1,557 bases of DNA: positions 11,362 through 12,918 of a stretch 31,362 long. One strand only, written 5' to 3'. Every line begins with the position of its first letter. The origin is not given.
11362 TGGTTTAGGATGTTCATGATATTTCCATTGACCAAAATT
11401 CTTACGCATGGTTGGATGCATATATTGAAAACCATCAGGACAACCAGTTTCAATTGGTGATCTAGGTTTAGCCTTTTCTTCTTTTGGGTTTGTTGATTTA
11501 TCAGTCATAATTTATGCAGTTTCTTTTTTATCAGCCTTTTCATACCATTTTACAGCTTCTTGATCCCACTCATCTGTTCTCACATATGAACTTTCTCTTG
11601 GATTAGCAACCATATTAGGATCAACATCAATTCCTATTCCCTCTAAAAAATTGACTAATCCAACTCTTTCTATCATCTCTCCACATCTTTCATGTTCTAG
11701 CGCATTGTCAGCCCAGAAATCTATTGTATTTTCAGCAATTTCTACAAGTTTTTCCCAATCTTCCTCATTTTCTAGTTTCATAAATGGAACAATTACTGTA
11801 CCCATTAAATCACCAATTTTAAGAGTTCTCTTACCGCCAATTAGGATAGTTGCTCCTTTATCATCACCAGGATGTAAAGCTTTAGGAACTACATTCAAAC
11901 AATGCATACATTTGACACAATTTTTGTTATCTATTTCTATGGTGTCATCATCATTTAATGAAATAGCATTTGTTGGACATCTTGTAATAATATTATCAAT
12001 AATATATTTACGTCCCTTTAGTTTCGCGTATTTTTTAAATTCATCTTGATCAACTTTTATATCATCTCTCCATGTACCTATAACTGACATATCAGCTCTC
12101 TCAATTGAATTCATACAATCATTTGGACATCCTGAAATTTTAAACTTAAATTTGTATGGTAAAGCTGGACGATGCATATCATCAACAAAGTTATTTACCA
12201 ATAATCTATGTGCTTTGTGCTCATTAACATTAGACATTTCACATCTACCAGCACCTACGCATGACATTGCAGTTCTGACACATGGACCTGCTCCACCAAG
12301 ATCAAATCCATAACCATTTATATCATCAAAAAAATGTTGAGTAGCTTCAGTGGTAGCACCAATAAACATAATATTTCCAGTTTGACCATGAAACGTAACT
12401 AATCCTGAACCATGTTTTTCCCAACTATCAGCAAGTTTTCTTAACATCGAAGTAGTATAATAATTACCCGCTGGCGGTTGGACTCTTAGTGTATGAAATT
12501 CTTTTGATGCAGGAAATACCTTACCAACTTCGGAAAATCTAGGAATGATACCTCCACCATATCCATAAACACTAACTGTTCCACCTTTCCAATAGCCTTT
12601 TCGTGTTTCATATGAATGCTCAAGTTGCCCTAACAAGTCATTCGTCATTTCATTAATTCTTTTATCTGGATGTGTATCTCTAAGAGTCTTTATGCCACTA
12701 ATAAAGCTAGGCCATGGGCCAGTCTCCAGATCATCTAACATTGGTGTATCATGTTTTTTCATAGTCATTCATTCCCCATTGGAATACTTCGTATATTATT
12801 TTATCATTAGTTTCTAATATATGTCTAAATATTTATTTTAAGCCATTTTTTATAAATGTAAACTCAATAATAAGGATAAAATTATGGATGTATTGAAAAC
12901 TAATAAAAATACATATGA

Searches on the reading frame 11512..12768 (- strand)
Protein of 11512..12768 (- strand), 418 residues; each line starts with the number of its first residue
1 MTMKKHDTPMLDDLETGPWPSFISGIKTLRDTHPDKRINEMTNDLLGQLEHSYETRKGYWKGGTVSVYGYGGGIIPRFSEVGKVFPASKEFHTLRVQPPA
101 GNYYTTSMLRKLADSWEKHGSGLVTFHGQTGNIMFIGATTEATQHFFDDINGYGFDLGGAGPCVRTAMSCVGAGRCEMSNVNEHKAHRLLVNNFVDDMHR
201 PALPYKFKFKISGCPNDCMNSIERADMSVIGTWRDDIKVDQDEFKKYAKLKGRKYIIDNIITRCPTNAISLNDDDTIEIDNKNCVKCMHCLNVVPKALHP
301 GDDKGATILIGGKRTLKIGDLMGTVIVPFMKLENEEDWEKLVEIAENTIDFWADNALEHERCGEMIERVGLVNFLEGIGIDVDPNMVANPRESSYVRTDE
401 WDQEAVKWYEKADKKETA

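Call 73: find_related_loci(query=window:11512-12768:-, collection=metagenome_contigs, flank=10000)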
Query window:11512-12768:- (418 aa) in metagenome_contigs; peptide patterns used: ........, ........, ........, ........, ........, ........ (x = any residue, [..] = any of these).
599 stretches matched a pattern (row limit reached: there are more); 572 encode a relative of the query (tblastn E <= 1e-3); the best 80 are kept; 80 distinct loci.
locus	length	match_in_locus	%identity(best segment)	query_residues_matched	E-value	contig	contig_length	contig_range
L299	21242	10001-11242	92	2-415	0e+0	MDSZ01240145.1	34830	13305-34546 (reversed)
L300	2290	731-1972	91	3-416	0e+0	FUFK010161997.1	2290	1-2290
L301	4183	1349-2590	91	3-416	0e+0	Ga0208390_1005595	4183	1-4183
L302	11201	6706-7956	91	3-418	0e+0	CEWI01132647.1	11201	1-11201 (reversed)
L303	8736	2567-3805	90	3-415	0e+0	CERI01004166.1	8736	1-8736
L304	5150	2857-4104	89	3-418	0e+0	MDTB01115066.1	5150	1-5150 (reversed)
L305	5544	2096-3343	90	3-418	0e+0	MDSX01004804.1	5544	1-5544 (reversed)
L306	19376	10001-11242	90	3-416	0e+0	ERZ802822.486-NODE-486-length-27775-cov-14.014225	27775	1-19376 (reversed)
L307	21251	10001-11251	90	3-418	0e+0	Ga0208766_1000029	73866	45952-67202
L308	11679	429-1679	90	3-418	0e+0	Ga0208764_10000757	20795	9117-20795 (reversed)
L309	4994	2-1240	90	6-418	0e+0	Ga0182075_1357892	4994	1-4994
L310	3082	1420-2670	90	3-418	0e+0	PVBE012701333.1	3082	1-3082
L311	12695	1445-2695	89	2-418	0e+0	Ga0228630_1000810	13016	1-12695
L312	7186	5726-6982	88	1-418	0e+0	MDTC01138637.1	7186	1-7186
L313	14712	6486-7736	89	2-418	0e+0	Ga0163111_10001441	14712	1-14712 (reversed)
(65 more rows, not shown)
